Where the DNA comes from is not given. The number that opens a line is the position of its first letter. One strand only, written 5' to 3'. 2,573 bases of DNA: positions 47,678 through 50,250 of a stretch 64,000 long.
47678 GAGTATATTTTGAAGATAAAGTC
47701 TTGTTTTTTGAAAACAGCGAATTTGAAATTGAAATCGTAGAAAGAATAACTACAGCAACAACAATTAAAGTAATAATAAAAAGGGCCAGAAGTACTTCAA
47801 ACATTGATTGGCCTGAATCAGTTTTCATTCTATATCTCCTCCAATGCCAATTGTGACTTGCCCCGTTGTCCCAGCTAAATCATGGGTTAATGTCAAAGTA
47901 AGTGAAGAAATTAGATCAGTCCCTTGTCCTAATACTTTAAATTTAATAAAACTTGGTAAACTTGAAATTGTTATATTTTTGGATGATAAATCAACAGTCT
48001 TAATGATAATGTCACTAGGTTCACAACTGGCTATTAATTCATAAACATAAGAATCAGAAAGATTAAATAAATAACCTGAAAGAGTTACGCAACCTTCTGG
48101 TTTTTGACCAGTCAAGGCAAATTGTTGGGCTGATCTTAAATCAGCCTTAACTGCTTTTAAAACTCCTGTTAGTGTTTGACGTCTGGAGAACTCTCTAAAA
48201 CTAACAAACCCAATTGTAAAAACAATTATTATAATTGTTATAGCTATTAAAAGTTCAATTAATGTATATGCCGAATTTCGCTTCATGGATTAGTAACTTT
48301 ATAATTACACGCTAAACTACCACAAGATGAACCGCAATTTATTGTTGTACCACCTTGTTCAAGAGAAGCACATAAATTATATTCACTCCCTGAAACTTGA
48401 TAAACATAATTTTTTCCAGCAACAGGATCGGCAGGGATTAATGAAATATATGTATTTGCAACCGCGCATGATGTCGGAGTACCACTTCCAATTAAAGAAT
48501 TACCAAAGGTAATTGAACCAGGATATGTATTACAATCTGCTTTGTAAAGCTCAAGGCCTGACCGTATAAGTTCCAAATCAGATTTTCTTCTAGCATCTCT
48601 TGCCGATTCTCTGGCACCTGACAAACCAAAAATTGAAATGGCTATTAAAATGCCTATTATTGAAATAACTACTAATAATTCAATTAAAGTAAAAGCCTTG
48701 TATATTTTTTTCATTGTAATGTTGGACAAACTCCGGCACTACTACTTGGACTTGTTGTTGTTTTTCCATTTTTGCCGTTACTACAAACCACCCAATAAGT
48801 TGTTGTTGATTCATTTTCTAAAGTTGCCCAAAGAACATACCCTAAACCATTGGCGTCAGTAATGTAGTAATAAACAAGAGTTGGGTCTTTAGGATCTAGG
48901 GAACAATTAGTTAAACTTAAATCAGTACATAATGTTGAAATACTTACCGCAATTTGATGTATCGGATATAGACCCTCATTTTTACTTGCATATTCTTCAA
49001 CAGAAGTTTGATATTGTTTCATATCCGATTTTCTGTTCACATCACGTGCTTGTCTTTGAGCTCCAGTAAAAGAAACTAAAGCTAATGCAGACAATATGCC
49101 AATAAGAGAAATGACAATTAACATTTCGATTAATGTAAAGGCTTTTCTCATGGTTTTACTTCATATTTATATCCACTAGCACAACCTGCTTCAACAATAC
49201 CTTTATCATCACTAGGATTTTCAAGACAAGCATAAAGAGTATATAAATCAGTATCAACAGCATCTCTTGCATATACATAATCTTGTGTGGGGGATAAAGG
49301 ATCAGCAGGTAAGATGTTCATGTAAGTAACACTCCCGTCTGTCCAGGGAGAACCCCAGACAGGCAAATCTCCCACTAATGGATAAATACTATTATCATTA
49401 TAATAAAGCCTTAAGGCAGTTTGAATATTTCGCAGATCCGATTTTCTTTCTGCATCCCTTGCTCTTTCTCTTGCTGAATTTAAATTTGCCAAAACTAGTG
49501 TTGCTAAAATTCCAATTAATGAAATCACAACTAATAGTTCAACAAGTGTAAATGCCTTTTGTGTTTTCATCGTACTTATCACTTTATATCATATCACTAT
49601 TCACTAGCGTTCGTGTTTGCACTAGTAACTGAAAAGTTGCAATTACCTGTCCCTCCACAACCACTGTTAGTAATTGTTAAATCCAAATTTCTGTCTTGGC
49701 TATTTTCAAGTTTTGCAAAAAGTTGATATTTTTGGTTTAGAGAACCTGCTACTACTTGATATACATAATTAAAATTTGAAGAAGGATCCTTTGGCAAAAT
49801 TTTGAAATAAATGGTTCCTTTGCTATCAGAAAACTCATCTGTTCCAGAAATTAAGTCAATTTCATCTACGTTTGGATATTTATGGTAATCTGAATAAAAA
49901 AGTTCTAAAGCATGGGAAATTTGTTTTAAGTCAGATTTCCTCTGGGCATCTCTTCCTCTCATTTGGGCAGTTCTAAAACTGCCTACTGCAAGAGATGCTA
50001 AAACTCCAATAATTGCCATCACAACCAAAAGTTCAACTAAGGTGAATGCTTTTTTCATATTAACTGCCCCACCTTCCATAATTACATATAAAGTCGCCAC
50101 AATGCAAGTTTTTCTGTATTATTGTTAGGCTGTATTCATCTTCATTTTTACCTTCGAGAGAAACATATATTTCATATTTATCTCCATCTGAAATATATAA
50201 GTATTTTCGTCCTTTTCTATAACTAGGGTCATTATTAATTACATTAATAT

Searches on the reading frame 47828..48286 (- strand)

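Call 69: search_protein_families(library=pfam, max_evalue=0.01, proteins=[window:47828-48286:-])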
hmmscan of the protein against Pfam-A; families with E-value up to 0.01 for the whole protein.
window:47828-48286:- (153 aa): 1 family
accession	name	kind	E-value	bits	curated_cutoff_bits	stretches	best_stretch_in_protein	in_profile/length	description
PF07963.17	N_methyl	-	2.7e-06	27.1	21.2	1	1-25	1-25/27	Prokaryotic N-terminal methylation motif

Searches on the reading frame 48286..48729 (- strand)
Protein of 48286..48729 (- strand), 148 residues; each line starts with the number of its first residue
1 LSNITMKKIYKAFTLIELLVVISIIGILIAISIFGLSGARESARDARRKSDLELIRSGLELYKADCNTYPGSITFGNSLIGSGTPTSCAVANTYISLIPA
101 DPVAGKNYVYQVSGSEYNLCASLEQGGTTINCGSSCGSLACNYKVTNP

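Call 69: search_protein_families(library=pfam, max_evalue=0.01, proteins=[window:48286-48729:-])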
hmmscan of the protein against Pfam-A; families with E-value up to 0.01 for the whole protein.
window:48286-48729:- (148 aa): 2 families
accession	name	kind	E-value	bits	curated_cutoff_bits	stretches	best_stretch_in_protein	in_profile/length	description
PF07963.17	N_methyl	-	2.4e-07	30.5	21.2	1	10-32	4-26/27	Prokaryotic N-terminal methylation motif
PF08334.16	T2SSG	-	1.1e-05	25.9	21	1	39-119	5-87/108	Type II secretion system (T2SS), protein G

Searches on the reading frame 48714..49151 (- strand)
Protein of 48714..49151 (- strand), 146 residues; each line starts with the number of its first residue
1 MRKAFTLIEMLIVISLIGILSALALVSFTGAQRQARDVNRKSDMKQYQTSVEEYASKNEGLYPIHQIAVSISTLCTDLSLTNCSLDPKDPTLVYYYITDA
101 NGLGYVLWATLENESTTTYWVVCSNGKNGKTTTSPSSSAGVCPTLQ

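Call 69: search_protein_families(library=pfam, max_evalue=0.01, proteins=[window:48714-49151:-])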
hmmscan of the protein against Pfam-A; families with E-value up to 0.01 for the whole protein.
window:48714-49151:- (146 aa): 1 family
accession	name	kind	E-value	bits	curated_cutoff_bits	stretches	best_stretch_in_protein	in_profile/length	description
PF07963.17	N_methyl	-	1.7e-06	27.8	21.2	1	2-25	4-27/27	Prokaryotic N-terminal methylation motif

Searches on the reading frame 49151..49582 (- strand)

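Call 69: search_protein_families(library=pfam, max_evalue=0.01, proteins=[window:49151-49582:-])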
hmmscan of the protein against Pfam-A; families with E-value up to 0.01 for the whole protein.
window:49151-49582:- (144 aa): 2 families
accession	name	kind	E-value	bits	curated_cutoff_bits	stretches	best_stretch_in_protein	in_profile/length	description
PF07963.17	N_methyl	-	9.9e-08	31.7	21.2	1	5-31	1-27/27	Prokaryotic N-terminal methylation motif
PF08334.16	T2SSG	-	0.0029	18.1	21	0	36-113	4-87/108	Type II secretion system (T2SS), protein G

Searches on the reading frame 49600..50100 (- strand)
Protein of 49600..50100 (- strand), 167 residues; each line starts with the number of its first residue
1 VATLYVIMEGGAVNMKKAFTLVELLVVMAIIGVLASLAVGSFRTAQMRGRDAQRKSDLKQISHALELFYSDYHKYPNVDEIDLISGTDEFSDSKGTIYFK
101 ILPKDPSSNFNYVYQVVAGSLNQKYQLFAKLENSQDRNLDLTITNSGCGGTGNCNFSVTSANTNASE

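Call 69: search_protein_families(library=pfam, max_evalue=0.01, proteins=[window:49600-50100:-])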
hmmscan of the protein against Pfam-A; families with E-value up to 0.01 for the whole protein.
window:49600-50100:- (167 aa): 3 families
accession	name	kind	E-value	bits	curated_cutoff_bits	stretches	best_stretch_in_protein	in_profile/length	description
PF07963.17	N_methyl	-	9.9e-08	31.7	21.2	1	15-38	3-26/27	Prokaryotic N-terminal methylation motif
PF08334.16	T2SSG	-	0.00017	22.1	21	1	49-129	9-89/108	Type II secretion system (T2SS), protein G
PF16732.10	ComP_DUS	-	0.0038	18.5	27.3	1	42-137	3-80/87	Type IV minor pilin ComP, DNA uptake sequence receptor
